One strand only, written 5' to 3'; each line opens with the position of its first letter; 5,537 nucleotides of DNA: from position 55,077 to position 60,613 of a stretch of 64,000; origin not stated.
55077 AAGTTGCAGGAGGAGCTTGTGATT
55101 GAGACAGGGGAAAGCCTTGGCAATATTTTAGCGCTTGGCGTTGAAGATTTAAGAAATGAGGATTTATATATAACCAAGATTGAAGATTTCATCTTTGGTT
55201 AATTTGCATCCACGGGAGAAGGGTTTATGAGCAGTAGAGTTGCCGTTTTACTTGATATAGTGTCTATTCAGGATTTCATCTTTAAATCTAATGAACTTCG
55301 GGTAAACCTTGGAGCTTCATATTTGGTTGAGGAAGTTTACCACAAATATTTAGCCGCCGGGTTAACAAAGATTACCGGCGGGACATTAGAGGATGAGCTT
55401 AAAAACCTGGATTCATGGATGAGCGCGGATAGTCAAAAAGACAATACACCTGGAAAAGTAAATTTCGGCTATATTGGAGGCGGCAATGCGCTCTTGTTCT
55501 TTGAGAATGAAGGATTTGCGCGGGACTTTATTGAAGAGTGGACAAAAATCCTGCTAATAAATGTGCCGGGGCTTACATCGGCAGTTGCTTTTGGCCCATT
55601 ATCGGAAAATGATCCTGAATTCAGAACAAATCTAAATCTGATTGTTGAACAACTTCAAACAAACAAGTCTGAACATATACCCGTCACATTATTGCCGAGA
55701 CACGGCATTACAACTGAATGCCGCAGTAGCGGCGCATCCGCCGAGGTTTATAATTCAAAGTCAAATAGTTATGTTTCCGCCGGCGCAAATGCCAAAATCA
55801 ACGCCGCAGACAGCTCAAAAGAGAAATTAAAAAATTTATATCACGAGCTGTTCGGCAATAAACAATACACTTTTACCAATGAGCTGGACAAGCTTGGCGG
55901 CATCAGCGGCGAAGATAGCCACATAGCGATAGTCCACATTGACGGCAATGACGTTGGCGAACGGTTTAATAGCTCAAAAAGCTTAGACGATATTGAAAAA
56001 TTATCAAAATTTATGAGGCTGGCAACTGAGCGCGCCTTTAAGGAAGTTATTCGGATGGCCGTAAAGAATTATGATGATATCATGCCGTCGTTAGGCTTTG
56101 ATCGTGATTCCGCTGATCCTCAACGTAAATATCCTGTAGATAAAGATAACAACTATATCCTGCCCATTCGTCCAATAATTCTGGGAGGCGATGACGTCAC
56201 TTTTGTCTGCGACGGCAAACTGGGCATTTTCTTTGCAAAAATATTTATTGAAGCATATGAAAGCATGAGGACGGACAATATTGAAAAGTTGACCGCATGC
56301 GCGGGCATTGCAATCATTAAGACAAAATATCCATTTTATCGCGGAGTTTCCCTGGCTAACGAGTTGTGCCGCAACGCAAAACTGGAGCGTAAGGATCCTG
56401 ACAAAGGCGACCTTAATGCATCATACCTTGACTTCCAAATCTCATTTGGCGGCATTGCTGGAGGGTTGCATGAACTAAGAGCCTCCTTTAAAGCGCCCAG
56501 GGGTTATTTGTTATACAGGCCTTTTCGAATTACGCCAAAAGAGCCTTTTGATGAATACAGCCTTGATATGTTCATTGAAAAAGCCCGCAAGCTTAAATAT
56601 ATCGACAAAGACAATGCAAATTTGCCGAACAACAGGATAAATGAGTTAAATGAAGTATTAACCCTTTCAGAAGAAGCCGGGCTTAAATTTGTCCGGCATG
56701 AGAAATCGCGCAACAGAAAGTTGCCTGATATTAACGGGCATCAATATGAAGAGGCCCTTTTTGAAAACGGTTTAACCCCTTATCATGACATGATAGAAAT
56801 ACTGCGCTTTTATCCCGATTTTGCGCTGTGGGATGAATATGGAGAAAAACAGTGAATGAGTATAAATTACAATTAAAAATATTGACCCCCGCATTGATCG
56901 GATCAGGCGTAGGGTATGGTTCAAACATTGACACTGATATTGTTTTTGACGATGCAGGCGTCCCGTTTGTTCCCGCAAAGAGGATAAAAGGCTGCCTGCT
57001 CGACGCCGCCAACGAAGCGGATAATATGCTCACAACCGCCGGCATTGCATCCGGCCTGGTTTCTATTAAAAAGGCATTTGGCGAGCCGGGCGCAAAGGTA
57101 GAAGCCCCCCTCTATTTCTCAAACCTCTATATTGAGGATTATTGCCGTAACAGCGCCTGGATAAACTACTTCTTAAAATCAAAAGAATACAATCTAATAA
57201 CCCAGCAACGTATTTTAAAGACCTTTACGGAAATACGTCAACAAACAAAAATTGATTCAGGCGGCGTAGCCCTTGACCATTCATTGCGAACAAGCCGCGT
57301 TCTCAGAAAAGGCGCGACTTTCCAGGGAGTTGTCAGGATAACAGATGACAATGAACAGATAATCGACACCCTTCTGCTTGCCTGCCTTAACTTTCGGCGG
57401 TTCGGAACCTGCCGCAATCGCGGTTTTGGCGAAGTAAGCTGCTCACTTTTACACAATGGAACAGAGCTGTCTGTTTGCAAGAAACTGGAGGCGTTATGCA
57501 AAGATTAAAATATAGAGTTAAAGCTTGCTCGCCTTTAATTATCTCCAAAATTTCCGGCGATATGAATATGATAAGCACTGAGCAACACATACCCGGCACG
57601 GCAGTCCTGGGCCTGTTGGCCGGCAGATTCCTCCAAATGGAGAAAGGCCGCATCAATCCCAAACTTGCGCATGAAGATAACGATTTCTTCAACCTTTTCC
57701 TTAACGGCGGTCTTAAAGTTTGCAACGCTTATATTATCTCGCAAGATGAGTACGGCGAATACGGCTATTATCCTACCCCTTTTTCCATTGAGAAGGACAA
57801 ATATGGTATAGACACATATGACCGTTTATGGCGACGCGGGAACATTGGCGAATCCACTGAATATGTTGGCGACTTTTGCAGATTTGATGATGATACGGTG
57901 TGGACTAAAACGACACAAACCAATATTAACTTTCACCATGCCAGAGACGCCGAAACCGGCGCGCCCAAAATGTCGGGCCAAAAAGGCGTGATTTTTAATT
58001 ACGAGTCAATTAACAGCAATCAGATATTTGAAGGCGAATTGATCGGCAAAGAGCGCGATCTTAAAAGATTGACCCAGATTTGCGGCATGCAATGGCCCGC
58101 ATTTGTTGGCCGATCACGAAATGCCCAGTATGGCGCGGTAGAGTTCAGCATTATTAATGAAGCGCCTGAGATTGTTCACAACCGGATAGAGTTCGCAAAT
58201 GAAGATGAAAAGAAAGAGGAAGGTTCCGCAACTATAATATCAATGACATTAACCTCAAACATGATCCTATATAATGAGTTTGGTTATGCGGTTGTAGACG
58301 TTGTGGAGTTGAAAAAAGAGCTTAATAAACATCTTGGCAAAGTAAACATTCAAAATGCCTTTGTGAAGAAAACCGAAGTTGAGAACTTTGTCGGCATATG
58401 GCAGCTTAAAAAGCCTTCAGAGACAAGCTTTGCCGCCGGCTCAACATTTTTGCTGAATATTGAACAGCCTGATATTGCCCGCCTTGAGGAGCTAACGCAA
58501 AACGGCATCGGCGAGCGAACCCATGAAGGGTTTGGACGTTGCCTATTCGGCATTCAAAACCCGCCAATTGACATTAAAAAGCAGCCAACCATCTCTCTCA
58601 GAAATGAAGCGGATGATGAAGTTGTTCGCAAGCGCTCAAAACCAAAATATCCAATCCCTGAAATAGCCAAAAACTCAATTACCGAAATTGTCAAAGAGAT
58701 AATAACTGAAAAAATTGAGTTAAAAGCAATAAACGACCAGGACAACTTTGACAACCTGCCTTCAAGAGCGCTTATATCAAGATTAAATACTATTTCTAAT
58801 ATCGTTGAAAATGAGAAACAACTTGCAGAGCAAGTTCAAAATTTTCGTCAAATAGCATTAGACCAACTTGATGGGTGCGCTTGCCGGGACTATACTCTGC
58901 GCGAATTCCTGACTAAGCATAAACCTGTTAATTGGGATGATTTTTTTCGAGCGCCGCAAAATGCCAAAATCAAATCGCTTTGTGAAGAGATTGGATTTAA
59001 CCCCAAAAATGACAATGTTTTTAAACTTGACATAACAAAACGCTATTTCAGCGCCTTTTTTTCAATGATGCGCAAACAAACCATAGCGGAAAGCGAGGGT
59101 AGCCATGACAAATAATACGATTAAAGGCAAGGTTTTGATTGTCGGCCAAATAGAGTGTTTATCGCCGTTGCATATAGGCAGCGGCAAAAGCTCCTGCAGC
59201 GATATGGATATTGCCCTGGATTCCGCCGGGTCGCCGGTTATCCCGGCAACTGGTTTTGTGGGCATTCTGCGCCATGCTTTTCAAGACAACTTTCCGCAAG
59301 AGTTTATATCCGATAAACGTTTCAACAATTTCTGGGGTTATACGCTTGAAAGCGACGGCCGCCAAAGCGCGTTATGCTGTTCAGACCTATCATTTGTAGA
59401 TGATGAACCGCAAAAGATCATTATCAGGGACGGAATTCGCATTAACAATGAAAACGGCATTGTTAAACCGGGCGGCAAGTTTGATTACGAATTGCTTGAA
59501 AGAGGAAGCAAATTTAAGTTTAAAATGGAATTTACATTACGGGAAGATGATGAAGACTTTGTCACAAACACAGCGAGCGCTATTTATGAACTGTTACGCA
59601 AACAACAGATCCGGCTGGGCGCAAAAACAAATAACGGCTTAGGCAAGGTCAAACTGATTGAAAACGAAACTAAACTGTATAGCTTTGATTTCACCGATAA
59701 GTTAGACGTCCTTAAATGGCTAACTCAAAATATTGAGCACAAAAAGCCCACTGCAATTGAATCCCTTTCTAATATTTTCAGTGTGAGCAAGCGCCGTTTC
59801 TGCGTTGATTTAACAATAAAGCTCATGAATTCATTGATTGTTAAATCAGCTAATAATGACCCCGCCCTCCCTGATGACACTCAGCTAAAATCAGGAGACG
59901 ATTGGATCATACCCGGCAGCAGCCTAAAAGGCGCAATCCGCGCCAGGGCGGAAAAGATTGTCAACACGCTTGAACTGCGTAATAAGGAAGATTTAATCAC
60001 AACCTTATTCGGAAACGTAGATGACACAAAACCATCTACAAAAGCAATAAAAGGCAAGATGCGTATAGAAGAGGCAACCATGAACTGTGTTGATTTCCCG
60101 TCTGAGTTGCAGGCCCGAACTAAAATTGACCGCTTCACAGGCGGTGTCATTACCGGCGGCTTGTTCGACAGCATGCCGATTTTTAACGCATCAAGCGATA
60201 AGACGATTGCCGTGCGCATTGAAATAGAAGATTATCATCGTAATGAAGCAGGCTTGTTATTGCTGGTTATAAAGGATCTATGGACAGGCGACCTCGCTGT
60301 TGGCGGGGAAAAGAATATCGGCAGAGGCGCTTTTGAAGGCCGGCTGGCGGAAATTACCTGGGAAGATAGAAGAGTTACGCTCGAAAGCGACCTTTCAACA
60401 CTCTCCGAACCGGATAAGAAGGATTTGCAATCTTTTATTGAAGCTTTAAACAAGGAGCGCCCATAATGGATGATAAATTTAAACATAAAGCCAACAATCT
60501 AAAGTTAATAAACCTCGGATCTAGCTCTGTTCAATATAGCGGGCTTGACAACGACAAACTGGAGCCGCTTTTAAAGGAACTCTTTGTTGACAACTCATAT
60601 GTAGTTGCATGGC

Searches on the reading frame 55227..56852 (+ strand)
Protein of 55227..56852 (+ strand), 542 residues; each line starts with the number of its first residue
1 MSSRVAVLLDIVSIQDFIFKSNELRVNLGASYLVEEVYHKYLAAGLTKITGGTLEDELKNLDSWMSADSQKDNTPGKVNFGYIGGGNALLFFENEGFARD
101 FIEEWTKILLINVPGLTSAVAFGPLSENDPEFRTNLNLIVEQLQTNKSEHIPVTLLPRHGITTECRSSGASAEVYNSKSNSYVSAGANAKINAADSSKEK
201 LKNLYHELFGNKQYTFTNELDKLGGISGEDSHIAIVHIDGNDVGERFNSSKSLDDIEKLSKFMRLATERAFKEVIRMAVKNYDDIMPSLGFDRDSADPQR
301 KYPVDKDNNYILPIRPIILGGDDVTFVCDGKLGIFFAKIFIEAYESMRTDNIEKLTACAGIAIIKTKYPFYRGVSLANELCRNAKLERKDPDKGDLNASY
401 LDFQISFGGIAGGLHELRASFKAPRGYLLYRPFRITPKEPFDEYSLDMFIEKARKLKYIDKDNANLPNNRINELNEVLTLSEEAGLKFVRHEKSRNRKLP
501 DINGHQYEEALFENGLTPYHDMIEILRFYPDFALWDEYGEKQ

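Call 81: search_protein_families(library=pfam, proteins=[window:55227-56852:+], max_evalue=0.0001)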
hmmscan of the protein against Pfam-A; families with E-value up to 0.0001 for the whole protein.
window:55227-56852:+ (542 aa): 1 family
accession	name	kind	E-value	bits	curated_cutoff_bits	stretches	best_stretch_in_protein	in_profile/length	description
PF22335.1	Cas10-Cmr2_palm2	-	1.6e-11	44.9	27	1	233-390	2-130/133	Cas10/Cmr2, second palm domain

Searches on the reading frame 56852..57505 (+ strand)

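Call 81: search_protein_families(library=pfam, proteins=[window:56852-57505:+], max_evalue=0.0001)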
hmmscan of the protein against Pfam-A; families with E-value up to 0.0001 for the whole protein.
window:56852-57505:+ (218 aa): 1 family
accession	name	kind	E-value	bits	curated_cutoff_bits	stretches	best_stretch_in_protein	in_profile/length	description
PF03787.20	RAMPs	-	8.6e-10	39.9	22.1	1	8-195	2-188/189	RAMP superfamily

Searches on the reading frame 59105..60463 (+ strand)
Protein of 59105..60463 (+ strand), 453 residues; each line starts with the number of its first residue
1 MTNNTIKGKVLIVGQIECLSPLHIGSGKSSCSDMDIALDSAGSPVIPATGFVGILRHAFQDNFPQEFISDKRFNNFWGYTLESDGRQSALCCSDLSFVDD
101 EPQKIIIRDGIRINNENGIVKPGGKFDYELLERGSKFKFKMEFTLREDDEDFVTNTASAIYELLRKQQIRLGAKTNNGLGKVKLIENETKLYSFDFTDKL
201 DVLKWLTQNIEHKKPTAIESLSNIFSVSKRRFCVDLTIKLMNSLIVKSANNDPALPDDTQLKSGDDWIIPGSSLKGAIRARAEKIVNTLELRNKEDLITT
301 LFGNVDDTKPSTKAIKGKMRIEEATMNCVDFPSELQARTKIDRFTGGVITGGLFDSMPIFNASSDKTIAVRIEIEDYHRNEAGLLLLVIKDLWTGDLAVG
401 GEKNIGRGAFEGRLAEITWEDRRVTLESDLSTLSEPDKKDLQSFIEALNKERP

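Call 81: search_protein_families(library=pfam, proteins=[window:59105-60463:+], max_evalue=0.0001)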
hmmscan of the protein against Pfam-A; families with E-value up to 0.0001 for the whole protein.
window:59105-60463:+ (453 aa): 1 family
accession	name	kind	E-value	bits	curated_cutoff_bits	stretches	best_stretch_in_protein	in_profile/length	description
PF03787.20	RAMPs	-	5.5e-40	138.3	22.1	2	16-183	2-189/189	RAMP superfamily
